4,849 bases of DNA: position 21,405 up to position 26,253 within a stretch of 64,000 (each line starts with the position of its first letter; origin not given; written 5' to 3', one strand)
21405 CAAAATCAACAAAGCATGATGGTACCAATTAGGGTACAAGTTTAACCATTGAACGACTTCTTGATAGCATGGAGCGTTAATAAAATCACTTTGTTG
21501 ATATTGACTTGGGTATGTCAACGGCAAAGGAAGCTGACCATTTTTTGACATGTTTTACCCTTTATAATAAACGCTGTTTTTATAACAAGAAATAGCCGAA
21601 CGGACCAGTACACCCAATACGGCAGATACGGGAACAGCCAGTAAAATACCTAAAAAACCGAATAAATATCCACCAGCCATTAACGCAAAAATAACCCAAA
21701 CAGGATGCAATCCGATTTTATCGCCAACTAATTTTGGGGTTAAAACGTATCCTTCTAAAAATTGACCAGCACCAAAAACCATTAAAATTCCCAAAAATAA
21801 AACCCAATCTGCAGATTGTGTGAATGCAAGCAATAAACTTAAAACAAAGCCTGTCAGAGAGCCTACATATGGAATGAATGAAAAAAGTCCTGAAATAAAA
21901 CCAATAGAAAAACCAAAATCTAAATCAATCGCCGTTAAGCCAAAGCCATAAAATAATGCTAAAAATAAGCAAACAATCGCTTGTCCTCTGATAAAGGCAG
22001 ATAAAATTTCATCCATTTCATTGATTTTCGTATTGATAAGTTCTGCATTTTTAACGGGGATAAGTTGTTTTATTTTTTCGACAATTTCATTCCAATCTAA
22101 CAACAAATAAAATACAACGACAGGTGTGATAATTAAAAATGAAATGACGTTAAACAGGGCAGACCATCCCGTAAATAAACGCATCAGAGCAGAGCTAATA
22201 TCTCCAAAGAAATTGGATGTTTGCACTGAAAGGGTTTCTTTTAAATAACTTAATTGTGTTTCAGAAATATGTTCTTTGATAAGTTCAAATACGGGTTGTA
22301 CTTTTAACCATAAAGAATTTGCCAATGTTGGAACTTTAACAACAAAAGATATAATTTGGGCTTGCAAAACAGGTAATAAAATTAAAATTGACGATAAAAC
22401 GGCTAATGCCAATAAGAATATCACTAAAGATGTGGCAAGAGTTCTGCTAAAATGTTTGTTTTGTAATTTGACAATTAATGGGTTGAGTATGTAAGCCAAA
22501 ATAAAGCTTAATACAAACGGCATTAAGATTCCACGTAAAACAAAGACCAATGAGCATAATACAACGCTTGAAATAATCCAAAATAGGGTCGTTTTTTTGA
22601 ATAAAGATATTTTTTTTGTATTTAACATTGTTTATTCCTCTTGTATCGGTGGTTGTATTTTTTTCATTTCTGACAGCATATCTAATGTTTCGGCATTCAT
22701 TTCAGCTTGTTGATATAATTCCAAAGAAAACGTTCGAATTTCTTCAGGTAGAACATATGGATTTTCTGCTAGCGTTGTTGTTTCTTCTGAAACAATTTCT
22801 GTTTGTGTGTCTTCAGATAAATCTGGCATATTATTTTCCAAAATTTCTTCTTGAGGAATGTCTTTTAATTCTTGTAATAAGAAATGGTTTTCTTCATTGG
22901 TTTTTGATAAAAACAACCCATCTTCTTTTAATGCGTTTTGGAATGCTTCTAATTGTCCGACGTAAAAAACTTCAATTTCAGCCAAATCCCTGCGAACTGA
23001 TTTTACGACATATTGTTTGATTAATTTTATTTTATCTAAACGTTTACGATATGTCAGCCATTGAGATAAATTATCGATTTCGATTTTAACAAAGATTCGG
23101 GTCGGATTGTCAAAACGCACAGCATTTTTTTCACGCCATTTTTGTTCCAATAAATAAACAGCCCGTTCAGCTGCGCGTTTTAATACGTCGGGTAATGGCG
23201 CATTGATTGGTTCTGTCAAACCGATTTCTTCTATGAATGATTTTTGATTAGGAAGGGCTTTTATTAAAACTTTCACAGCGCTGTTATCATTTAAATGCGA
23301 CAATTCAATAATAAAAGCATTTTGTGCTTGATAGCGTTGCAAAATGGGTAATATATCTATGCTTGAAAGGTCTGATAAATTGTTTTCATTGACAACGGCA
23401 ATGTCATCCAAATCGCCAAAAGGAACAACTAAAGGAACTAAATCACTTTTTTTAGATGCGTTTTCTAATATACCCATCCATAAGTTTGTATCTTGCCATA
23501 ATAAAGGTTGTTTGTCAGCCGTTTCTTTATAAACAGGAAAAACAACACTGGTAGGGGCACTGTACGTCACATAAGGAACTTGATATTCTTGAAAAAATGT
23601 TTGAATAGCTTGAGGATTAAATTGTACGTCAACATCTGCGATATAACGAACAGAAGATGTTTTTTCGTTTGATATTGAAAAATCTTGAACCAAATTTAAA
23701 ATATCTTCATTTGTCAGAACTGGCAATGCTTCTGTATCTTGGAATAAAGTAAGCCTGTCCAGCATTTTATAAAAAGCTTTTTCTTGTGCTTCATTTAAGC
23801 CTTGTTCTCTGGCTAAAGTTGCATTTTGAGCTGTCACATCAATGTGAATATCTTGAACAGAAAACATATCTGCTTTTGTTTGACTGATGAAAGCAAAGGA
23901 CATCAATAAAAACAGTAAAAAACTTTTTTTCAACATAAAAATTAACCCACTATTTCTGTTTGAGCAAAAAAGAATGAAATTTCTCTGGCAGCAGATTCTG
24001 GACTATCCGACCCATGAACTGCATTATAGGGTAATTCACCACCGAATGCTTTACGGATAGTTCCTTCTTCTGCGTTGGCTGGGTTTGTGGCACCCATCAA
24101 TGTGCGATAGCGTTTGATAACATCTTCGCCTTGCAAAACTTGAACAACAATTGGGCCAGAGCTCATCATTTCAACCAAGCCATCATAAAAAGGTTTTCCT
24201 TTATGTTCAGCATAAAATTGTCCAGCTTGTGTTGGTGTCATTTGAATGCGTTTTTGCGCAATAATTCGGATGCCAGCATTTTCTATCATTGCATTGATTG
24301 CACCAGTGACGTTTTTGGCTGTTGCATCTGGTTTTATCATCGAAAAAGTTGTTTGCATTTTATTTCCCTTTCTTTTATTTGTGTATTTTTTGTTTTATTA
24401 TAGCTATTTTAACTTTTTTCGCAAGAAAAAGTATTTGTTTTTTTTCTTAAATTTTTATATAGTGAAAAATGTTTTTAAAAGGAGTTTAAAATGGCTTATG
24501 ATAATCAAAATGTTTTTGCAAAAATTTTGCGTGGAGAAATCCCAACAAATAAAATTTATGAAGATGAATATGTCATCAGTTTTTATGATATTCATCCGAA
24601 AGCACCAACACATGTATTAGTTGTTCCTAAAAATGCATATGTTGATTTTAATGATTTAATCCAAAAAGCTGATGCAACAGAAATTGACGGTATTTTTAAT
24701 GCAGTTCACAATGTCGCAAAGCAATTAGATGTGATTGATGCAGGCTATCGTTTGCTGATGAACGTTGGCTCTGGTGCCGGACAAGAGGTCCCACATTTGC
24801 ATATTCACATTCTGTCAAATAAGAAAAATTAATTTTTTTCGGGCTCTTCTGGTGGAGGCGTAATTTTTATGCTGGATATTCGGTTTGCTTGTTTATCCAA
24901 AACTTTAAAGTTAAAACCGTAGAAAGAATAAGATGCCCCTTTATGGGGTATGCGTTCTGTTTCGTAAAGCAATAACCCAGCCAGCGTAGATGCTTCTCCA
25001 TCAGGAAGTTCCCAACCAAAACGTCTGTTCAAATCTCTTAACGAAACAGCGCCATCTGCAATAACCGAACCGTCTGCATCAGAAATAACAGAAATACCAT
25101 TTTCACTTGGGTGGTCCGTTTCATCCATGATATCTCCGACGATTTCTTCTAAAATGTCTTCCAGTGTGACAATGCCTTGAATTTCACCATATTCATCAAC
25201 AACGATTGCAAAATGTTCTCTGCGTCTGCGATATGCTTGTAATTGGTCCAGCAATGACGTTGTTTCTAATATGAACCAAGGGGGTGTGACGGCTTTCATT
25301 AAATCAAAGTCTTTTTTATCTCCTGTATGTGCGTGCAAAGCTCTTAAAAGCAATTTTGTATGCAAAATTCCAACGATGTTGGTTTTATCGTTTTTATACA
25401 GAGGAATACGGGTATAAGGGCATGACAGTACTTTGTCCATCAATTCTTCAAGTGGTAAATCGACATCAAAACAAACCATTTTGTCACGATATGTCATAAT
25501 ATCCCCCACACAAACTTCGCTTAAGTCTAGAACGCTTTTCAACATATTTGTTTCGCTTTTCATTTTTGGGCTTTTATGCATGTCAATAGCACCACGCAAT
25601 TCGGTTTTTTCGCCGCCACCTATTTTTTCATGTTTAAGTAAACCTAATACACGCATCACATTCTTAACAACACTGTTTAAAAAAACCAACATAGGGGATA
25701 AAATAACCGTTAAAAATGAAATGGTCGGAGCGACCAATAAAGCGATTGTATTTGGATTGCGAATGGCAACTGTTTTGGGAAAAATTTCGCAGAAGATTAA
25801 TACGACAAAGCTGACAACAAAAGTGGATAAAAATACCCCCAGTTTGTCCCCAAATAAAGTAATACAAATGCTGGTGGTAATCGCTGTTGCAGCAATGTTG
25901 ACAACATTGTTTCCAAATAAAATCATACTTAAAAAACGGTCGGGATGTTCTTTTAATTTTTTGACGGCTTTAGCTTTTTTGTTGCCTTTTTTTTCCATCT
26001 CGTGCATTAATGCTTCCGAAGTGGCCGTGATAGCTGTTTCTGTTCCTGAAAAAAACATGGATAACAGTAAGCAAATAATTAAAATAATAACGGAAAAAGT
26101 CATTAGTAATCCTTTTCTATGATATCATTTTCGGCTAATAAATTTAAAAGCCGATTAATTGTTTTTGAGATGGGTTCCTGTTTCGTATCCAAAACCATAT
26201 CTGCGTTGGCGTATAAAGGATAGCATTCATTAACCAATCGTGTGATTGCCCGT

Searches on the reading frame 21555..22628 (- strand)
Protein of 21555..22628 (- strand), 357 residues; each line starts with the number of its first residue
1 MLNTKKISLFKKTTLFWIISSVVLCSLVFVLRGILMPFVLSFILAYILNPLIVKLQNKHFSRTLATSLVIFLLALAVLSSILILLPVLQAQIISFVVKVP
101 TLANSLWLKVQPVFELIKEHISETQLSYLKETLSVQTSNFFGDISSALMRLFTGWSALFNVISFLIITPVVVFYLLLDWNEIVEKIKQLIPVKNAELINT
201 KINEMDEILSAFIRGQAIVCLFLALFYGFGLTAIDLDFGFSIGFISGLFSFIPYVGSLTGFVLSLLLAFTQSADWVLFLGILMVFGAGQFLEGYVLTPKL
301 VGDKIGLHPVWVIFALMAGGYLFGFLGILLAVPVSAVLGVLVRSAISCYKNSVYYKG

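Call 23: search_protein_families(library=pfam, proteins=[window:21555-22628:-], max_evalue=0.0001)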
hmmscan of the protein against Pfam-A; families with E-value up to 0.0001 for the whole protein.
window:21555-22628:- (357 aa): 1 family
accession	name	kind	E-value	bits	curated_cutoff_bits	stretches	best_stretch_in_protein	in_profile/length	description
PF01594.21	AI-2E_transport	-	2.2e-54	185.3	34.3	1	19-342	6-323/327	AI-2E family transporter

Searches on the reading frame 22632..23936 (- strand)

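Call 23: search_protein_families(library=pfam, proteins=[window:22632-23936:-], max_evalue=0.0001)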
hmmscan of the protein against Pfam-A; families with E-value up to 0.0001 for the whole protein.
window:22632-23936:- (434 aa): 1 family
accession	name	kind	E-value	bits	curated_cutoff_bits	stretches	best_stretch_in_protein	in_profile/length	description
PF09839.14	DUF2066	-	1.6e-19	70.6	23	1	27-218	4-190/232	Uncharacterized protein conserved in bacteria (DUF2066)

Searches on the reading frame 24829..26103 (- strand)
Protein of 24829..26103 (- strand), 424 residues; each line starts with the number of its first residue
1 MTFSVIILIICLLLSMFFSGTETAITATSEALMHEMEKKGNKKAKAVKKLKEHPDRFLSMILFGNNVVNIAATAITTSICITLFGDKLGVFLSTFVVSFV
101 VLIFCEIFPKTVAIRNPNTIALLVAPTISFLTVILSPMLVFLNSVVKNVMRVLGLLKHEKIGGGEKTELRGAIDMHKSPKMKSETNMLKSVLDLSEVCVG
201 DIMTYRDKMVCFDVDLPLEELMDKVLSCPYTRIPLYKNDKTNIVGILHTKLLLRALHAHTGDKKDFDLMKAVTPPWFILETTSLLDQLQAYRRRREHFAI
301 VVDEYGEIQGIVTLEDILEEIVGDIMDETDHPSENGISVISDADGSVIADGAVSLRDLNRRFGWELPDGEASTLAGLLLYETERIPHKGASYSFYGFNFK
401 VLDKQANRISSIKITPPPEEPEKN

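Call 23: search_protein_families(library=pfam, proteins=[window:24829-26103:-], max_evalue=0.0001)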
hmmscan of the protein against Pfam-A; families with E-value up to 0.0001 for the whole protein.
window:24829-26103:- (424 aa): 3 families
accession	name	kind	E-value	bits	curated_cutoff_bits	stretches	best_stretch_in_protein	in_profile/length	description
PF01595.25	CNNM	-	6.1e-46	156.8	28.4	1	6-178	1-173/181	Cyclin M transmembrane N-terminal domain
PF03471.22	CorC_HlyC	-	3.2e-21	75.6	27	1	342-417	3-80/81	Transporter associated domain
PF00571.33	CBS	-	1.7e-15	57.5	24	1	273-322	7-56/57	CBS domain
